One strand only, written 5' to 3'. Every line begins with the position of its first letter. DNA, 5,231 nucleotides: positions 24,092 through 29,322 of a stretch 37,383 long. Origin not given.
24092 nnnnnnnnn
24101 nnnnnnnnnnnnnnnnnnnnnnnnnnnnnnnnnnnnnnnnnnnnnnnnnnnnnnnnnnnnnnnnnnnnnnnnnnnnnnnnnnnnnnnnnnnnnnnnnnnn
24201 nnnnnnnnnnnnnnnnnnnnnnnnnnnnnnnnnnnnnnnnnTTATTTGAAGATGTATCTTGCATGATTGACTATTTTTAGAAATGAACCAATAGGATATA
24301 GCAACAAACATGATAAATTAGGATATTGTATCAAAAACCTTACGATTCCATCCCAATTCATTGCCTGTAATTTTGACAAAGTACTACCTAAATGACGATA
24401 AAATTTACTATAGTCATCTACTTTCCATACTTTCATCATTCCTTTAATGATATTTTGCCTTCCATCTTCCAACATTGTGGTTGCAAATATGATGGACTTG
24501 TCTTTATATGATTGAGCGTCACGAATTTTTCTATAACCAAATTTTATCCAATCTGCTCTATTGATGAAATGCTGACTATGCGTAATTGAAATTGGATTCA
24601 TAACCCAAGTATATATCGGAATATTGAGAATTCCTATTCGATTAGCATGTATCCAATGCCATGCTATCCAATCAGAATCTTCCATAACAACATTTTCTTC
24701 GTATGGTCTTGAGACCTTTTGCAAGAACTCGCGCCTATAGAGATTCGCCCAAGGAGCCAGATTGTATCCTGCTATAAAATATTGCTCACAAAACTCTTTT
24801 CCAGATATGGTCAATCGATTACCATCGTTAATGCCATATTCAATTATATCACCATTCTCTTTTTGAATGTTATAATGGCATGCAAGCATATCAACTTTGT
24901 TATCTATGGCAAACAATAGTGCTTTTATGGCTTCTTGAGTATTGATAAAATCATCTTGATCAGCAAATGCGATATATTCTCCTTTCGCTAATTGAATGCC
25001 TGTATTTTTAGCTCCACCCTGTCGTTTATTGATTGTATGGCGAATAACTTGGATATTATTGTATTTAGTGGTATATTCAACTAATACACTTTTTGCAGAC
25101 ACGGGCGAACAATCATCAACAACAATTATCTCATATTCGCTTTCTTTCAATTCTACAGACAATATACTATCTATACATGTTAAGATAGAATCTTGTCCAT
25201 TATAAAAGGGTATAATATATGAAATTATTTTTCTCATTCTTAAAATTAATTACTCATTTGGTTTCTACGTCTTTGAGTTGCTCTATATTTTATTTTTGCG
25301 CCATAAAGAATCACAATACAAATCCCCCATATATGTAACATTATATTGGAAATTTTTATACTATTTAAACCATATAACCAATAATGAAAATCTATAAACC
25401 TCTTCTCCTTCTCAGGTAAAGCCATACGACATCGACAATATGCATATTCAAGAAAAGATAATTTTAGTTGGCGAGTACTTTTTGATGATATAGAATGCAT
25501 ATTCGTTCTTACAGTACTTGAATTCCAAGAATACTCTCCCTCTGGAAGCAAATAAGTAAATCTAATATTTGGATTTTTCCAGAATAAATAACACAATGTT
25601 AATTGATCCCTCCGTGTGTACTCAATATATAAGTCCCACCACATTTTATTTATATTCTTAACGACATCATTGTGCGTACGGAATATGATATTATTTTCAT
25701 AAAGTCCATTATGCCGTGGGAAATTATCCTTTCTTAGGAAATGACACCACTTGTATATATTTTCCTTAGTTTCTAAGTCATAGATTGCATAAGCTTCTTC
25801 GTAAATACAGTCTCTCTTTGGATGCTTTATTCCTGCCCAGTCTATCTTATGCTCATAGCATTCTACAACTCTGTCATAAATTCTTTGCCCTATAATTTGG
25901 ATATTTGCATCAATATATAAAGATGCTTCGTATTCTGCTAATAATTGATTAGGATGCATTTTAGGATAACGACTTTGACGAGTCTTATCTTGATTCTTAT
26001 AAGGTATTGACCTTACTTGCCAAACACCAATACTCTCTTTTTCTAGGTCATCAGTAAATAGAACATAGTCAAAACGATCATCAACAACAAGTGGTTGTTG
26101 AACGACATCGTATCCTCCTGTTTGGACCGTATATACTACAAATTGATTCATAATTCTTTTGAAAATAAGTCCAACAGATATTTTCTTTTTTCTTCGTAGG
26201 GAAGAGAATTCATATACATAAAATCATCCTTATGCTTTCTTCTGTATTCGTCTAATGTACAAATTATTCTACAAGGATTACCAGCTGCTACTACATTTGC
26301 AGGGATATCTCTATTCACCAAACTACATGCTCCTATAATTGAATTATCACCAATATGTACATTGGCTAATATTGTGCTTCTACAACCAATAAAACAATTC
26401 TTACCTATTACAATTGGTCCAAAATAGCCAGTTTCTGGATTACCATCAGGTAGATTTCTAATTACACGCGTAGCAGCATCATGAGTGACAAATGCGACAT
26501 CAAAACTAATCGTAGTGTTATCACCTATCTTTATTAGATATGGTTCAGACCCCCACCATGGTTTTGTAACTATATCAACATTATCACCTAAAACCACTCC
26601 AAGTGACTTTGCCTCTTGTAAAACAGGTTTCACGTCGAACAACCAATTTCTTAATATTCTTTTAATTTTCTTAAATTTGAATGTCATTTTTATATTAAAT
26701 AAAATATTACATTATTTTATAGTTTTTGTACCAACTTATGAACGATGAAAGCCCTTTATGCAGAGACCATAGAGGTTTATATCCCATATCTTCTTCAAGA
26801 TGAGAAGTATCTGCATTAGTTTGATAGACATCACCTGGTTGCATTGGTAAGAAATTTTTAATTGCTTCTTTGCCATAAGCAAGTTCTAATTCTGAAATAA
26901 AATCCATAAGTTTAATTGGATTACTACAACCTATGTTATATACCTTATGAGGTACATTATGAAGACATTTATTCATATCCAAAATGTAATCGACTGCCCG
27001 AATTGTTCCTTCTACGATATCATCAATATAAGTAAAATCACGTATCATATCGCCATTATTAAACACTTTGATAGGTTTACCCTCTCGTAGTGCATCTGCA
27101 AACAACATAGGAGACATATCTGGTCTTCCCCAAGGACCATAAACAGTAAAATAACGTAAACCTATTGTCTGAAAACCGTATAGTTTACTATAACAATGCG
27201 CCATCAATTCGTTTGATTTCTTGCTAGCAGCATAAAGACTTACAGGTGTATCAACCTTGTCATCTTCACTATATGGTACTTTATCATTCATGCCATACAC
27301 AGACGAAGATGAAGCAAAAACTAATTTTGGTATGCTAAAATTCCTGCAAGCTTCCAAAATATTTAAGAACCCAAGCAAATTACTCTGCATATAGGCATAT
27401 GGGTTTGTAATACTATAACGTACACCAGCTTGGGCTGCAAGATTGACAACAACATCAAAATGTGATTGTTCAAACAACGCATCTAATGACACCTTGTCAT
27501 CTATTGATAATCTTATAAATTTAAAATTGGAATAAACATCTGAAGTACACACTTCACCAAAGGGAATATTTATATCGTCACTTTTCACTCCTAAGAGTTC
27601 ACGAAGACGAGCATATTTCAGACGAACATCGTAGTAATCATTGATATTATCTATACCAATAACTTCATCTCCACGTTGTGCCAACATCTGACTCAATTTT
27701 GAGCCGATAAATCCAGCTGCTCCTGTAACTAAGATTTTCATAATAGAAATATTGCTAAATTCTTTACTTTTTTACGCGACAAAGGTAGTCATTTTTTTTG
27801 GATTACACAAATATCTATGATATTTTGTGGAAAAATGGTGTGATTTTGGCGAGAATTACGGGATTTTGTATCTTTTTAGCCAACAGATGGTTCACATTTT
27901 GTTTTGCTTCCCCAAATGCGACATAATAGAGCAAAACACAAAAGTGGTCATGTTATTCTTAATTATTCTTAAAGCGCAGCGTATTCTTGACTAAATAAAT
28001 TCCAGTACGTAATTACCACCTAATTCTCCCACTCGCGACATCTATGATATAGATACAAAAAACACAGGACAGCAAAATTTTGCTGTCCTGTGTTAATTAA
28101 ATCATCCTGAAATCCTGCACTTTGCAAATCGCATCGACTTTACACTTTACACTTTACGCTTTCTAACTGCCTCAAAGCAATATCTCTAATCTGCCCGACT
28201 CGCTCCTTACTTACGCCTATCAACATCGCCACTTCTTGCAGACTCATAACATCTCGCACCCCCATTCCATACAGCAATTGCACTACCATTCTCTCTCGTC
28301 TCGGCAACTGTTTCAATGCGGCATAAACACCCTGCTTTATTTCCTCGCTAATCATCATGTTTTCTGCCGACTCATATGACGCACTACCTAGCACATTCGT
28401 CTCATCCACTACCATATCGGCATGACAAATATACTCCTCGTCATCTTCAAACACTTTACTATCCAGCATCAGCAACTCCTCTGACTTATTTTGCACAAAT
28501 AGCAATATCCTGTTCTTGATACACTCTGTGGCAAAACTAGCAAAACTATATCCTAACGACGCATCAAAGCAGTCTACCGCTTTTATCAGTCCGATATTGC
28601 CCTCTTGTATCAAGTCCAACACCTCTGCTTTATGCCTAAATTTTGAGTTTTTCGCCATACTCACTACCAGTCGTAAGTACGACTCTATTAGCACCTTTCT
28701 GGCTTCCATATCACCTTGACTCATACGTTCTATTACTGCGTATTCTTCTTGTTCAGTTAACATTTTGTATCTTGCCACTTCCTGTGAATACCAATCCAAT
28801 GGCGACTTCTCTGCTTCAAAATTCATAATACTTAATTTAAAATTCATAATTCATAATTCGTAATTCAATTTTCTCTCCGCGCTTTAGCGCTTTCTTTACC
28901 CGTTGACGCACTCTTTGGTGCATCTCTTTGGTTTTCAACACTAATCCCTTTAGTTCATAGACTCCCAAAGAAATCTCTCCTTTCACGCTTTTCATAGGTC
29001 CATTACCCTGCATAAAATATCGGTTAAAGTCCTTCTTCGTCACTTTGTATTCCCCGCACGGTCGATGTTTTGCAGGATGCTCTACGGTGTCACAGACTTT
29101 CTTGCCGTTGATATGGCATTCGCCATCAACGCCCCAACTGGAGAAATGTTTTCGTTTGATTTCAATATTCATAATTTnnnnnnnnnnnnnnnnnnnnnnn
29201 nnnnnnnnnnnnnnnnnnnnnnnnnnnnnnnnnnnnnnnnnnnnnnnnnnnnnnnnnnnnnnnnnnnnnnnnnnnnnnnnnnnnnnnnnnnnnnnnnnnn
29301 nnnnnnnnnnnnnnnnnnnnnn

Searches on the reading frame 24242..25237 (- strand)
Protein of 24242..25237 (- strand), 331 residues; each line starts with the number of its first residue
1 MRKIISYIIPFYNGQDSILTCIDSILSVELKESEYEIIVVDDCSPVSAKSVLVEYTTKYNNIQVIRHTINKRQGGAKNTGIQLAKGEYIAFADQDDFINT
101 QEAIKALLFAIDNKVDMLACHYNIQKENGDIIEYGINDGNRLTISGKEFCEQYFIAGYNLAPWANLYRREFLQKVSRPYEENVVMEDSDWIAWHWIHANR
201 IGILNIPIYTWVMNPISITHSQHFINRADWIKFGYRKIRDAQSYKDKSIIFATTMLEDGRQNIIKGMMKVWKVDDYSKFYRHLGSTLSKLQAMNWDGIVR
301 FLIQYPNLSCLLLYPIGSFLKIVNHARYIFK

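Call 36: search_protein_families(library=pfam, proteins=[window:24242-25237:-], max_evalue=0.01)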
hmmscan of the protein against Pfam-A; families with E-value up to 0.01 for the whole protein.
window:24242-25237:- (331 aa): 3 families
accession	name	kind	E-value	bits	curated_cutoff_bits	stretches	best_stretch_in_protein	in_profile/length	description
PF00535.33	Glycos_transf_2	-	4.6e-28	98.7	23.3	1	6-172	1-164/168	Glycosyl transferase family 2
PF10111.15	Glyco_tranf_2_2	-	2.1e-07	31.1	27.3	1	6-107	1-103/276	Glycosyltransferase like family 2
PF13641.12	Glyco_tranf_2_3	-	1.8e-05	25.3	27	1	5-196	3-194/230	Glycosyltransferase like family 2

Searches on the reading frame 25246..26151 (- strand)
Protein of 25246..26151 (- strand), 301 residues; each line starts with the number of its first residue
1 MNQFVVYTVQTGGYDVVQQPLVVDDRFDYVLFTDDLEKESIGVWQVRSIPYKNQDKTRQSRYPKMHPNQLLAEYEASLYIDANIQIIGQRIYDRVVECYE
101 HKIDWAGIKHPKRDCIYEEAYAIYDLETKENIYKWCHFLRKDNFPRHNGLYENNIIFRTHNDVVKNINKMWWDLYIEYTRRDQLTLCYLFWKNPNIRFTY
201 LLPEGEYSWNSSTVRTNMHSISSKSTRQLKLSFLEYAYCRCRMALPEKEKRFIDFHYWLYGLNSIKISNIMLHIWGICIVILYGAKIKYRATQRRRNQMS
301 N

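Call 36: search_protein_families(library=pfam, proteins=[window:25246-26151:-], max_evalue=0.01)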
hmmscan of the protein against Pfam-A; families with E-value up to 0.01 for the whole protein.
window:25246-26151:- (301 aa): 1 family
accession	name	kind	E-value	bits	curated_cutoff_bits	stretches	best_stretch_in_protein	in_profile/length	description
PF04765.19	TOD1_MUCI70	-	2.1e-08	34.3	21.4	1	37-192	122-288/314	TOD1/MUCI70, glycosyltransferase-like domain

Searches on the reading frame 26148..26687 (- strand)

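Call 36: search_protein_families(library=pfam, proteins=[window:26148-26687:-], max_evalue=0.01)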
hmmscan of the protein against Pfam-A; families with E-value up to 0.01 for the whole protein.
window:26148-26687:- (179 aa): 2 families
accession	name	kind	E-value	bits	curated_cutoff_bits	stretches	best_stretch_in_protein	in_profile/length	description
PF00132.30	Hexapep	-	1.3e-11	44.1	27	1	92-125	2-35/36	Bacterial transferase hexapeptide (six repeats)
PF14602.12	Hexapep_2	-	2.9e-08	33.7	27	1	91-120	1-28/34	Hexapeptide repeat of succinyl-transferase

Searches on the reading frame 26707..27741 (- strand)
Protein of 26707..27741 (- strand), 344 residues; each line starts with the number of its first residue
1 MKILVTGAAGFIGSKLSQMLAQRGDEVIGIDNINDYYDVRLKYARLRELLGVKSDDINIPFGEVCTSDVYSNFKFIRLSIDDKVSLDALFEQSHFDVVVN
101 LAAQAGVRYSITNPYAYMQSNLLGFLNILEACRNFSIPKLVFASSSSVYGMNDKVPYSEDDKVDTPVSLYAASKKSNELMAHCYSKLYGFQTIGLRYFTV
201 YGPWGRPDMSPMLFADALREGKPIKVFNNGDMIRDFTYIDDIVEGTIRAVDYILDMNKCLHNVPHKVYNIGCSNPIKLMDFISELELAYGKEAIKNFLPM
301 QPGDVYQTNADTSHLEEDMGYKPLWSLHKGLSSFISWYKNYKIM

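Call 36: search_protein_families(library=pfam, proteins=[window:26707-27741:-], max_evalue=0.01)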
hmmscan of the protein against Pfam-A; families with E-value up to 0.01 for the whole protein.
window:26707-27741:- (344 aa): 7 families
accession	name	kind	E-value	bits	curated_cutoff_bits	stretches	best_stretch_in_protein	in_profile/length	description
PF01370.27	Epimerase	-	1.2e-55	189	20.9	1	3-271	1-240/240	NAD dependent epimerase/dehydratase family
PF16363.11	GDP_Man_Dehyd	-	4.3e-49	168.2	27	1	4-332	1-330/332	GDP-mannose 4,6 dehydratase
PF01073.25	3Beta_HSD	-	9.3e-19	68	22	1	4-292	1-271/280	3-beta hydroxysteroid dehydrogenase/isomerase family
PF04321.23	RmlD_sub_bind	-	3e-17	63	27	1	1-257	1-204/287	RmlD substrate binding domain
PF02719.21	Polysacc_synt_2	-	2.7e-12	46.9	20.2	1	3-252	1-219/293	Polysaccharide biosynthesis protein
PF07993.18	NAD_binding_4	-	0.00039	20.1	20.1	0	93-157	87-148/258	Male sterility protein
PF03435.24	Sacchrp_dh_NADP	-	0.0071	17.1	25.1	0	3-103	1-77/129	Saccharopine dehydrogenase NADP binding domain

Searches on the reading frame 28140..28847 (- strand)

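Call 15: search_protein_families(library=pfam, proteins=[window:28140-28847:-])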
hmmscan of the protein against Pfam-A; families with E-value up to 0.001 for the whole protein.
window:28140-28847:- (235 aa): 3 families
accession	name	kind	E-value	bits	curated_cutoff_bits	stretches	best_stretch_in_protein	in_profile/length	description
PF04542.20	Sigma70_r2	-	6.8e-15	55.1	24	1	53-118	1-65/71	Sigma-70 region 2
PF04545.22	Sigma70_r4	-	3.1e-09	36.6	24.1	1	177-228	1-48/50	Sigma-70, region 4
PF00140.25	Sigma70_r1_2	-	0.00013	22.3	22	1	16-47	2-33/34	Sigma-70 factor, region 1.2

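Call 75: search_protein_families(library=ncbifam, proteins=[window:28140-28847:-], max_evalue=0.001)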
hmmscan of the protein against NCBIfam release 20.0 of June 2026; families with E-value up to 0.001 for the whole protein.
window:28140-28847:- (235 aa): 65 families (the best 25 are shown)
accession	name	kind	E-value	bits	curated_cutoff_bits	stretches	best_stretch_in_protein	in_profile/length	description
TIGR02394.1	rpoS_proteo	equivalog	1.3e-35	123.3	378.7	2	13-122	11-119/285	RNA polymerase sigma factor RpoS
NF004207.0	PRK05657.1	equivalog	1.1e-33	117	394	2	18-120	59-160/329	RNA polymerase sigma factor RpoS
NF006666.0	PRK09210.1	equivalog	6.8e-32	111.2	572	2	14-114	98-197/370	RNA polymerase sigma factor RpoD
TIGR02846.1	spore_sigmaK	equivalog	3.2e-31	108.6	298.65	1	28-228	28-222/227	RNA polymerase sporulation sigma factor SigK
NF004471.0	PRK05803.1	subfamily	7.4e-31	107.2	252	1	20-229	22-225/235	RNA polymerase sporulation sigma factor SigK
TIGR02997.1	Sig70-cyanoRpoD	subfamily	1.1e-30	107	384.5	2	33-123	60-148/298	RNA polymerase sigma factor, RpoD/SigA family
NF041931.2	MzaA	equivalog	1.6e-30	106.6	800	2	30-114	458-540/726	MZA anti-phage system associated sigma-70 family RNA polymerase sigma factor MzaA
TIGR02393.1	RpoD_Cterm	equivalog_domain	3.3e-29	102.2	354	2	49-114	1-65/238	RNA polymerase sigma factor RpoD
NF005143.0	PRK06596.1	subfamily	9.2e-29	100.8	241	2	11-118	10-117/285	RNA polymerase factor sigma-32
TIGR02937.1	sigma70-ECF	superfamily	9.8e-29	100.1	42.9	1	48-229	1-162/165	sigma-70 family RNA polymerase sigma factor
TIGR02392.1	rpoH_proteo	equivalog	1.8e-28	99.9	323.1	2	17-118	3-104/270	RNA polymerase sigma factor RpoH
NF004208.0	PRK05658.1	equivalog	4.2e-28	98.7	555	2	23-112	364-455/631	RNA polymerase sigma factor RpoD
NF006158.0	PRK08301.1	equivalog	8.5e-28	97.4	339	1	29-227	40-232/241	RNA polymerase sporulation sigma factor SigE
TIGR02835.1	spore_sigmaE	equivalog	1.7e-26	93.1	348.6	1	29-228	33-226/234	RNA polymerase sporulation sigma factor SigE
NF005920.0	PRK07921.1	subfamily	3.8e-26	91.9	464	2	28-115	71-156/328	RNA polymerase sigma factor SigB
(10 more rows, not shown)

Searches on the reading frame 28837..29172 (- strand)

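Call 35: search_protein_families(library=pfam, proteins=[window:28837-29172:-], max_evalue=0.01)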
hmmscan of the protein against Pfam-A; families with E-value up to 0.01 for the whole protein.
window:28837-29172:- (111 aa): 1 family
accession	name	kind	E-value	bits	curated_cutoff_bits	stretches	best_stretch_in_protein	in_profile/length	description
PF18925.5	DUF5675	-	6.7e-06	26.4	26.7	1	4-48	1-49/114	Family of unknown function (DUF5675)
